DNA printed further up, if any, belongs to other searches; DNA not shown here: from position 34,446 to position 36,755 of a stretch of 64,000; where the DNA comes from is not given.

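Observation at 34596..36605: Leucine-catabolic biotin carboxylase fused to an excisionase/MerR-type DNA-binding HTH: candidate trigger enzyme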

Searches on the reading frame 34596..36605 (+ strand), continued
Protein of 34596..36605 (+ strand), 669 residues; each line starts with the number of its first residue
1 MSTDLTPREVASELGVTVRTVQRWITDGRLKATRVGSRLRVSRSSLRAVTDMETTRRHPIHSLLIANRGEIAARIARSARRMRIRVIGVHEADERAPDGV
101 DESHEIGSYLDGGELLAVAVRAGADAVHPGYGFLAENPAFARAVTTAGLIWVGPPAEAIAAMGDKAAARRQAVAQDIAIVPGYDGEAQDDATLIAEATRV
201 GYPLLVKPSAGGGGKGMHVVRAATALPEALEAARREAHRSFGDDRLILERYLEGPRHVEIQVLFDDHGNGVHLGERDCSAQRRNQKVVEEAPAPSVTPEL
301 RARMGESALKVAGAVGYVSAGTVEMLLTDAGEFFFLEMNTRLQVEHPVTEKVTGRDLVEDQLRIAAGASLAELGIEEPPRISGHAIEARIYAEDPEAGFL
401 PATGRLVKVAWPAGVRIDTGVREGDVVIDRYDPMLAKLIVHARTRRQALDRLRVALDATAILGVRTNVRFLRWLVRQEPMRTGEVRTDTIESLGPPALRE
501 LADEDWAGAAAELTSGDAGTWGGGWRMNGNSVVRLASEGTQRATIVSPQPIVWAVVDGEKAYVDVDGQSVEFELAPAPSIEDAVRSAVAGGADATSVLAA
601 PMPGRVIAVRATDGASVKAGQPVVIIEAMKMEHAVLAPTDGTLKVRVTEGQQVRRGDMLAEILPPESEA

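Call 15: find_encoding_contigs(protein=P0010, flank=10000, max_places=2)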
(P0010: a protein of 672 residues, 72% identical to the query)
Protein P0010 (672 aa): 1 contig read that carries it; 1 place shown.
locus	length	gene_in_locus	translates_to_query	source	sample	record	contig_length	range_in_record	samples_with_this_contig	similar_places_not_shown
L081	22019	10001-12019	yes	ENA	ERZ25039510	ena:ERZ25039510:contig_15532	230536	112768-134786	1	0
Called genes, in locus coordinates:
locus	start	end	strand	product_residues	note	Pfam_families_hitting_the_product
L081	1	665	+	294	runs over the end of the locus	PF00990:GGDEF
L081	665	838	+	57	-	-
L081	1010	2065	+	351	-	PF02511:Thy1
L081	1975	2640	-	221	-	PF03575:Peptidase_S51 (faint)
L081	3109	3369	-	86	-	PF00581:Rhodanese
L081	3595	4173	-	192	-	-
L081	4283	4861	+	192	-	PF20660:DUF6812 (faint)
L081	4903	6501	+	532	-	PF03255:ACCA (weak), PF01039:Carboxyl_trans, PF06833:MdcE (faint)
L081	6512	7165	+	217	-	-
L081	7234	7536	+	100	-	-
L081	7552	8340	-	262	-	PF13468:Glyoxalase_3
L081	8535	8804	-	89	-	-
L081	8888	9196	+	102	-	-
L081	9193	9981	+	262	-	PF00378:ECH_1, PF16113:ECH_2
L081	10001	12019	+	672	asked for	PF12728:HTH_17, PF13384:HTH_23 (faint), PF00289:Biotin_carb_N, PF02786:CPSase_L_D2, PF02222:ATP-grasp (weak), PF07478:Dala_Dala_lig_C, PF02785:Biotin_carb_C, PF00364:Biotin_lipoyl, +3 more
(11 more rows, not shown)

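Call 16: find_encoding_contigs(protein=P0003, flank=10000, max_places=2)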
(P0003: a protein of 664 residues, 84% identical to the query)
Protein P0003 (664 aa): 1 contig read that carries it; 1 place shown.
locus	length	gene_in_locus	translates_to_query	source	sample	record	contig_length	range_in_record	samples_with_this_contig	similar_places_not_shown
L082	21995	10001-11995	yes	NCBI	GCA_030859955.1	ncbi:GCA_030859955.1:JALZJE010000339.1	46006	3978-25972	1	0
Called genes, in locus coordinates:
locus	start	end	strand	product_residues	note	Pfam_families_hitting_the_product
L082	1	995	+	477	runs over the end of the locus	PF02386:TrkH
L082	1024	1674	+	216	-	PF02254:TrkA_N, PF02826:2-Hacid_dh_C (weak), PF03446:NAD_binding_2 (weak), PF02080:TrkA_C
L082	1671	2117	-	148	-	-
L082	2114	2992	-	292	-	PF00581:Rhodanese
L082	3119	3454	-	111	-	PF01588:tRNA_bind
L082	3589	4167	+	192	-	PF20660:DUF6812 (faint)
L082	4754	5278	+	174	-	-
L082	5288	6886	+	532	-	PF03255:ACCA (weak), PF01039:Carboxyl_trans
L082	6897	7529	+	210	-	-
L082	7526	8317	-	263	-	PF13468:Glyoxalase_3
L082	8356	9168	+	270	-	PF07179:SseB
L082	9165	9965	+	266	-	PF00378:ECH_1, PF16113:ECH_2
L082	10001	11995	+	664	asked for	PF12728:HTH_17, PF00289:Biotin_carb_N, PF02786:CPSase_L_D2, PF02222:ATP-grasp, PF07478:Dala_Dala_lig_C, PF25917:BSH_RND (faint), PF02785:Biotin_carb_C, PF00364:Biotin_lipoyl, +2 more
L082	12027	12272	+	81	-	PF04014:MazE_antitoxin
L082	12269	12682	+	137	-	PF01850:PIN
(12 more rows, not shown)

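Call 44: predict_structure(alignment_id=A2)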
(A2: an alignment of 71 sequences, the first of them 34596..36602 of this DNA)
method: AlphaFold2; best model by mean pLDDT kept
length: 669 residues; sequences in the alignment: 71
mean_pLDDT: 86.9   pTM: 0.78
mean pLDDT of the five models: 86.9, 86.8, 86.4, 84.5, 83.5
residues with pLDDT >= 90: 371; 70-90: 225; 50-70: 60; < 50: 13
segments of 3 or more residues with pLDDT < 50: 51-55, 667-669
pLDDT, mean of each block of 10 residues (from residue 1): 73 82 77 78 63 60 93 93 97 90 93 95 93 81 94 90 88 94 95 97 94 82 96 91 92 93 90 95 89 96 97 89 94 89 79 94 92 92 97 89 94 94 86 86 98 97 95 96 93 84 92 71 60 87 83 88 94 81 60 62 83 83 78 78 88 87 65
secondary structure, 60 per line:
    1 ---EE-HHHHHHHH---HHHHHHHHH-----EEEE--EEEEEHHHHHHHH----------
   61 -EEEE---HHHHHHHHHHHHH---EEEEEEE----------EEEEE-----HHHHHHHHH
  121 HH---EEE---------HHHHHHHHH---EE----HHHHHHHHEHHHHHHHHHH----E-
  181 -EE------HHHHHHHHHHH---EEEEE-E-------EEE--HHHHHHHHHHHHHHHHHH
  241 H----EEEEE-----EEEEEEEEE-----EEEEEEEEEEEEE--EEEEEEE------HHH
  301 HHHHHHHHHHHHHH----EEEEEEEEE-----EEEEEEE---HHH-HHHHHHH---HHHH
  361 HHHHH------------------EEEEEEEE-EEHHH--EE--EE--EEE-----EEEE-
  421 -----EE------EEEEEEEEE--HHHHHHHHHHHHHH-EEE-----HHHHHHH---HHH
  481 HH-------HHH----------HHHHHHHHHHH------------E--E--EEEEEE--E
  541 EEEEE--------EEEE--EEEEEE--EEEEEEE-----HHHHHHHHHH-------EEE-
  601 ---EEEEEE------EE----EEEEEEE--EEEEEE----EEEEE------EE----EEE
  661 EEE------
elements in order: H7-14 H18-26 E32-35 E38-42 H43-50 E62-65 H69-81 E85-91 E102-106 H112-122 E126-128 H138-146 H156-163 H165-174 H190-200 E204-208 E218-220 H223-241 E246-250 E256-264 E270-282 E285-291 H298-314 E319-327 E333-339 H347-353 H357-365 E384-391 E408-410 E416-419 E434-442 H445-458 E460-462 H468-474 H478-482 H503-513 E532-537 E540-545 E554-557 E560-565 E568-574 H580-589 E597-599 E604-609 E622-628 E631-636 E641-645 E658-663
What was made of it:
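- On MerR family (including LiuR): The HTH is followed by a short helix and a disordered linker (call 44).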

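Call 51: search_solved_structures(query=window:34596-36602:+, max_evalue=1e-50)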
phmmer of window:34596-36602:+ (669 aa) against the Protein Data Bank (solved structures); distinct sequences matched with E-value up to 1e-50: 72 (the best 60 are shown).
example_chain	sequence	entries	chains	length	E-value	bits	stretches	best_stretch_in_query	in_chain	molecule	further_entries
9yx0_D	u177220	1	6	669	3.4e-145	488.3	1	61-528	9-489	biotin carboxylase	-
3u9s_A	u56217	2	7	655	1.2e-142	479.9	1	59-511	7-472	Methylcrotonyl-CoA carboxylase, alpha-subunit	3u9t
8j4z_E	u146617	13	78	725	3e-135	455.4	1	56-491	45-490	Methylcrotonoyl-CoA carboxylase subunit alpha, mitochondrial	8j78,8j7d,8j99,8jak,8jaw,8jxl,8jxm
8f3d_H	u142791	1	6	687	1.2e-133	450.2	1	56-531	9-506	3-methylcrotonyl-CoA carboxylase alpha-subunit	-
8f41_I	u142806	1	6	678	3.4e-133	448.6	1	60-531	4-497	3-methylcrotonyl-CoA carboxylase, alpha-subunit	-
9tps_G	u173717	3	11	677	2.3e-129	436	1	61-492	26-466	Biotin carboxylase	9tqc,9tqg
8rth_A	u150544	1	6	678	8.4e-129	434.1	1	62-511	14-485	3-methylcrotonyl-CoA carboxylase, putative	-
6ybp_G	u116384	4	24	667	9.3e-126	424.1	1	62-495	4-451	Propionyl-CoA carboxylase alpha subunit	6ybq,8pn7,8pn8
3n6r_A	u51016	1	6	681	2.8e-122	412.6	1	61-491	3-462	Propionyl-CoA carboxylase, alpha subunit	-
7ybu_A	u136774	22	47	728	2.4e-121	409.5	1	60-496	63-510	Propionyl-CoA carboxylase alpha chain, mitochondrial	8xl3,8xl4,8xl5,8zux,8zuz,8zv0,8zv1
9wkr_A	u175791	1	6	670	3.7e-121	408.9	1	62-496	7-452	Propionyl-CoA carboxylase alpha chain, mitochondrial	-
8zuy_A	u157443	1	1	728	2.9e-120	405.9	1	60-496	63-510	Propionyl-CoA carboxylase alpha chain, mitochondrial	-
8hz5_A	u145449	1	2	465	5.2e-118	398.5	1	57-491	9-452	Biotin carboxylase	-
8sgx_S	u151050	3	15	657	1e-117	397.5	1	64-498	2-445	propionyl-CoA carboxylase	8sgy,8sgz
4hnt_A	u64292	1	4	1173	1.2e-114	387.4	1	59-492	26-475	Pyruvate carboxylase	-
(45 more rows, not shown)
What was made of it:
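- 34596..36605 (+): Complete ORF (669 aa plus stop): HTH_17 fused to methylcrotonyl-CoA carboxylase alpha subunit (BC-BT-BCCP). The best solved relatives are MCC alpha chains: 9yx0_D 488 bits, 3u9s_A 480 bits, human MCCC1 455 bits (call 51).
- On Methylcrotonyl-CoA carboxylase alpha subunit (biotin-dependent carboxylase): The best solved relatives are MCC alpha chains, at 455-488 bits against 412-424 for PCC alpha (call 51).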
